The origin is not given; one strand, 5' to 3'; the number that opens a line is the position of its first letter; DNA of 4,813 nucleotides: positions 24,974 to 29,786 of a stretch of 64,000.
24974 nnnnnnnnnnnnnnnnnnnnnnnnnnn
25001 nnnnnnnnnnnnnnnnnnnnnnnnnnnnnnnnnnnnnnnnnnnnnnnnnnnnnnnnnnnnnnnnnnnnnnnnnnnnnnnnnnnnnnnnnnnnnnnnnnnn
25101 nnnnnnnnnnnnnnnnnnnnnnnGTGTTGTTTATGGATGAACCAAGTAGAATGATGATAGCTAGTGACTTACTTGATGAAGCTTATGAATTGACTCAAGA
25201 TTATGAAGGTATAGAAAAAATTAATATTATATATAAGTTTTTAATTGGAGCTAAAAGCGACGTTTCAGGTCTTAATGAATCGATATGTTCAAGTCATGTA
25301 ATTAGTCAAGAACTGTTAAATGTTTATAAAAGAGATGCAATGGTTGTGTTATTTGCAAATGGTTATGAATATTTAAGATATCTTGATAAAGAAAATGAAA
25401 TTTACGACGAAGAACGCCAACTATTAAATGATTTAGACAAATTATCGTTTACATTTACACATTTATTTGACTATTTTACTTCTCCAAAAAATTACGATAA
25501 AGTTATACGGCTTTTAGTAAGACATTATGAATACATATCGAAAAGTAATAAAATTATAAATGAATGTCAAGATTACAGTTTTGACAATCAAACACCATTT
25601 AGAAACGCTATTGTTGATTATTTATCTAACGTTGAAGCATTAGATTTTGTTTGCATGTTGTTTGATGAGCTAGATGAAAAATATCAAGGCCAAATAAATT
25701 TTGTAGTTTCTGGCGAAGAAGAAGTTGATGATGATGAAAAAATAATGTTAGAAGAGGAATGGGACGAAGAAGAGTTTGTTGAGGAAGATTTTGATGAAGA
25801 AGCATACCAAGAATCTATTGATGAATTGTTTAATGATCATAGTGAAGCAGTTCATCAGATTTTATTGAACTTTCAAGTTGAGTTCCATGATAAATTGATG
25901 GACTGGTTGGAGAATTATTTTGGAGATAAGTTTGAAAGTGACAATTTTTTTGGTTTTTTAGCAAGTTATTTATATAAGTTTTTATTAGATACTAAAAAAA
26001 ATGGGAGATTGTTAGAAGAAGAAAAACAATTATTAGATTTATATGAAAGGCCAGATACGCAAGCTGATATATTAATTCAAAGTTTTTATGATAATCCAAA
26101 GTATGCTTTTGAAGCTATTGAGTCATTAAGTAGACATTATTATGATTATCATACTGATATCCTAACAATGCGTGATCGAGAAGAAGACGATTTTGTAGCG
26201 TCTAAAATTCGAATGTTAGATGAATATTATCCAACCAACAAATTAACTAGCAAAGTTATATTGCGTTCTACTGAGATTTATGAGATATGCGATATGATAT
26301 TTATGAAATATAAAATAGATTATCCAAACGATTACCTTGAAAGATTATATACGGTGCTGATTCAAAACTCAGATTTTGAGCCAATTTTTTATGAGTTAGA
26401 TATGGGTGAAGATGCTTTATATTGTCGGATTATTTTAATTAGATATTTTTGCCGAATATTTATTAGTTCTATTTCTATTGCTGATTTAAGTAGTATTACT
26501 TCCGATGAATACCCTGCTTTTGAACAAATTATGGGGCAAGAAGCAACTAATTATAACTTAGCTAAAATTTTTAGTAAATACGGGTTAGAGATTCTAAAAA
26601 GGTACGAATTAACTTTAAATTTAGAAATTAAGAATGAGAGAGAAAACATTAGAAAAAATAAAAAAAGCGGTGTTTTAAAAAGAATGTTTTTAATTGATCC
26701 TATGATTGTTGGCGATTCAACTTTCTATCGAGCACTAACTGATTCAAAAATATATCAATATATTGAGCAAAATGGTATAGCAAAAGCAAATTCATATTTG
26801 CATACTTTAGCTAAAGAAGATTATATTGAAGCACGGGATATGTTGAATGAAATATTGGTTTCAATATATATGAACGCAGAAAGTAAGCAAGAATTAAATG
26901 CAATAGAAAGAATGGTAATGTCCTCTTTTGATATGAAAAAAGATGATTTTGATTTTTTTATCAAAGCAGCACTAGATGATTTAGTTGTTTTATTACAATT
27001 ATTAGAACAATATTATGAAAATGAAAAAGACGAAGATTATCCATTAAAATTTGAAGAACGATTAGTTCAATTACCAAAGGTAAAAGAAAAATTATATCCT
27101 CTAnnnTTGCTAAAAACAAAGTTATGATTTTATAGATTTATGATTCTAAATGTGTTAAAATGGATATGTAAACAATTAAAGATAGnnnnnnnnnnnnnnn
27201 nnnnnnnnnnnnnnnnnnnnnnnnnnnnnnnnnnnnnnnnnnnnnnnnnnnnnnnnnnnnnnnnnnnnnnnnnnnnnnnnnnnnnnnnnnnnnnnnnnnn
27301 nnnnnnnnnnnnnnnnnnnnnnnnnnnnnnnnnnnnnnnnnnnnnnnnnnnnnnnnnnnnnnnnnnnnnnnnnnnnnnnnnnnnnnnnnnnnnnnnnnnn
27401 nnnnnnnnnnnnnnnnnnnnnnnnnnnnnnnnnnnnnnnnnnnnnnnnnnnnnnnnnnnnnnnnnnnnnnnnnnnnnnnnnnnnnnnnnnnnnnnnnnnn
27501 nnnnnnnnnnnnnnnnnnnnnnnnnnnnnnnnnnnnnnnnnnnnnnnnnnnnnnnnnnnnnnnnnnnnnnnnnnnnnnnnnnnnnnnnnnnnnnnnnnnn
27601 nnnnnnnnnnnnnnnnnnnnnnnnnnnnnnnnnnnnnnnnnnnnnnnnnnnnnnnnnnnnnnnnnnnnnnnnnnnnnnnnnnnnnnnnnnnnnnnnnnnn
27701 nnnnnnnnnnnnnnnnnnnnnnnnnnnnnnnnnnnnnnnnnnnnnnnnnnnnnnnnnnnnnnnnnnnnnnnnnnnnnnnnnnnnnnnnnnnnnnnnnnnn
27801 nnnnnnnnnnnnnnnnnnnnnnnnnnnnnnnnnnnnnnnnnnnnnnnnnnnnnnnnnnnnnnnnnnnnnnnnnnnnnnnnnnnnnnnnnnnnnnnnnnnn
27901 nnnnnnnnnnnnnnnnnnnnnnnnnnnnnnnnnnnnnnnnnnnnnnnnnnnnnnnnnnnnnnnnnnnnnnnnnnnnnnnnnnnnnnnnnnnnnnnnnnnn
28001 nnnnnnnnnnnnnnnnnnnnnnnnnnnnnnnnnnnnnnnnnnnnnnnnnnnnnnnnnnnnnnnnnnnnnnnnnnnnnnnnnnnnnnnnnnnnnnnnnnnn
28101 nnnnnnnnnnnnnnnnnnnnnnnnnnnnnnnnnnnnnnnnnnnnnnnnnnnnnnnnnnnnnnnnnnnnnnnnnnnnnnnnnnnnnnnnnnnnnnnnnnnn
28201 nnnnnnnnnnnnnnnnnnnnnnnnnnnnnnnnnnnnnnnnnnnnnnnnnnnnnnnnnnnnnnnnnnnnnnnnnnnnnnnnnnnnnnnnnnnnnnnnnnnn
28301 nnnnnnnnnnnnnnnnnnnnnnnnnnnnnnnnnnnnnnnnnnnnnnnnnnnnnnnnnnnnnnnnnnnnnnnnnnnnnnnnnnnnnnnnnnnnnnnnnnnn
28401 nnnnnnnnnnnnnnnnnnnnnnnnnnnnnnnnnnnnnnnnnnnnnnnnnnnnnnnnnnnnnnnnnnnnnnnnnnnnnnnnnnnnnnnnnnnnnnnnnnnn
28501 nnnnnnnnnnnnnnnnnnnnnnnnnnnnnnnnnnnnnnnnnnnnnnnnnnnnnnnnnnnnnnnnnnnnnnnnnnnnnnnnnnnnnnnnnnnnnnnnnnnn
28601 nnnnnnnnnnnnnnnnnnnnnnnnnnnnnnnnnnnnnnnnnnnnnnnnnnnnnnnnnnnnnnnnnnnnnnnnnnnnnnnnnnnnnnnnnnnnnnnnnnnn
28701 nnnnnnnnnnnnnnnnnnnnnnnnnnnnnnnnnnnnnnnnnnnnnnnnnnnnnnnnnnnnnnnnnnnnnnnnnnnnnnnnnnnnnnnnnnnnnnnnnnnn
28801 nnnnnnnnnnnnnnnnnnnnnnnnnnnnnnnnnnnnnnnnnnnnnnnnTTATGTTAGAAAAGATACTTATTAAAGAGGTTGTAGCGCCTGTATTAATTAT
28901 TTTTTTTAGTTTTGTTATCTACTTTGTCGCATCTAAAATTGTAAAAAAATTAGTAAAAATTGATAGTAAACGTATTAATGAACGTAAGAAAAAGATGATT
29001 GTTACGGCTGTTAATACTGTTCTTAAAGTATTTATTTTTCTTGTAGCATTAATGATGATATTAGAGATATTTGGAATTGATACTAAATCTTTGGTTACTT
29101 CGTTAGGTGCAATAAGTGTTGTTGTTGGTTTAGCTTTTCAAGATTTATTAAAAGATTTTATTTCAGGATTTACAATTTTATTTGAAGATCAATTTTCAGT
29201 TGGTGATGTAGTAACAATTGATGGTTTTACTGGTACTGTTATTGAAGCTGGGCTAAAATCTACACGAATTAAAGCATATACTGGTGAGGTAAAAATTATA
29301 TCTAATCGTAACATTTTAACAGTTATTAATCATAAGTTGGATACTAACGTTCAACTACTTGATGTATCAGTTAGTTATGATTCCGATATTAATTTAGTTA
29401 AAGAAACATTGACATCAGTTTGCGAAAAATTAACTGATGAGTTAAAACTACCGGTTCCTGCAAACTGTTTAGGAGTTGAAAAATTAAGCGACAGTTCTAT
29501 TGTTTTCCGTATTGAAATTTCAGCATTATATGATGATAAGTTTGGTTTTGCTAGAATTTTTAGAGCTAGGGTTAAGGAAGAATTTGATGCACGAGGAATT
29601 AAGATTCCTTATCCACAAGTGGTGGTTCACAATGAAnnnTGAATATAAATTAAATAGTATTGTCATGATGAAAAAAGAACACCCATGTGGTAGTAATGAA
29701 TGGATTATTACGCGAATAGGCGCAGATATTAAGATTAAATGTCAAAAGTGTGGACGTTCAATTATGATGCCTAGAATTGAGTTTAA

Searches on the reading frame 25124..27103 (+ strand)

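Call 3: search_protein_families(library=pfam, proteins=[window:25124-27103:+], max_evalue=1)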
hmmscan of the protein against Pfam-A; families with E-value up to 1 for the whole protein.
window:25124-27103:+ (660 aa): 2 families
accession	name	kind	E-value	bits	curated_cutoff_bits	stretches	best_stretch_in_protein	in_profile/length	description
PF25661.1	PBCV_P4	-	0.059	13.4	30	1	328-384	4-56/181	Phycodnaviridae minor capsid protein P4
PF13875.12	DUF4202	-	0.54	10.5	35.1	1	87-141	112-165/183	Domain of unknown function (DUF4202)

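Call 4: search_protein_families(library=ncbifam, proteins=[window:25124-27103:+], max_evalue=1)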
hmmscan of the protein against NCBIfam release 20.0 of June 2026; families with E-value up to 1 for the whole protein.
window:25124-27103:+ (660 aa): 0 families

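Call 5: search_protein_families(library=padloc, proteins=[window:25124-27103:+], max_evalue=1)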
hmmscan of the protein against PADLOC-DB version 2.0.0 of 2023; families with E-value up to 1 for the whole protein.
window:25124-27103:+ (660 aa): 1 family
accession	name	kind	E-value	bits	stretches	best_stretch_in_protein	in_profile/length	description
PDLC01970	CARF_TM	-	0.0074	14.6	1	81-178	58-118/179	-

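Call 11: search_protein_families(library=phrogs, proteins=[window:25124-27103:+], max_evalue=1)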
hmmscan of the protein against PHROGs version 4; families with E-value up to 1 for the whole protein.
window:25124-27103:+ (660 aa): 2 families
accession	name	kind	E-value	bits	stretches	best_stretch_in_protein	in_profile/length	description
phrog_23636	-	unknown function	0.15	13.3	0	91-152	17-78/82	-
phrog_26935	-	unknown function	0.41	11.6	0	623-639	30-46/51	-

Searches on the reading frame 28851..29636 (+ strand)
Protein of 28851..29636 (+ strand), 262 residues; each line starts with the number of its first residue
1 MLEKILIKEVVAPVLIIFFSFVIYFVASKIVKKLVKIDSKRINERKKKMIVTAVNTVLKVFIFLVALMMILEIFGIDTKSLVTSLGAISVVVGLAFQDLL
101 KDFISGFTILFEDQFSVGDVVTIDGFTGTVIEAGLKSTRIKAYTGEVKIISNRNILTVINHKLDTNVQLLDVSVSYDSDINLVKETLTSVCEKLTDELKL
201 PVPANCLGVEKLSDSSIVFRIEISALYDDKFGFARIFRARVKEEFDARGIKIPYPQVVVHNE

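Call 21: search_protein_families(library=pfam, proteins=[window:28851-29636:+], max_evalue=0.001)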
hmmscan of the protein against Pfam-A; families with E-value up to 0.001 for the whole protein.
window:28851-29636:+ (262 aa): 3 families
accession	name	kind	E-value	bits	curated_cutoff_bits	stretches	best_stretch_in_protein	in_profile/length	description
PF00924.24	MS_channel_2nd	-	1.1e-18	67.5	20.2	1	98-161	1-66/68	Mechanosensitive ion channel, beta-domain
PF21088.3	MS_channel_1st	-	2.1e-10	40.8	23.1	1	56-97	1-42/42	Mechanosensitive ion channel, transmembrane helices 2/3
PF21082.3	MS_channel_3rd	-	1.1e-06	29.5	21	1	170-252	3-88/88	Mechanosensitive ion channel MscS, C-terminal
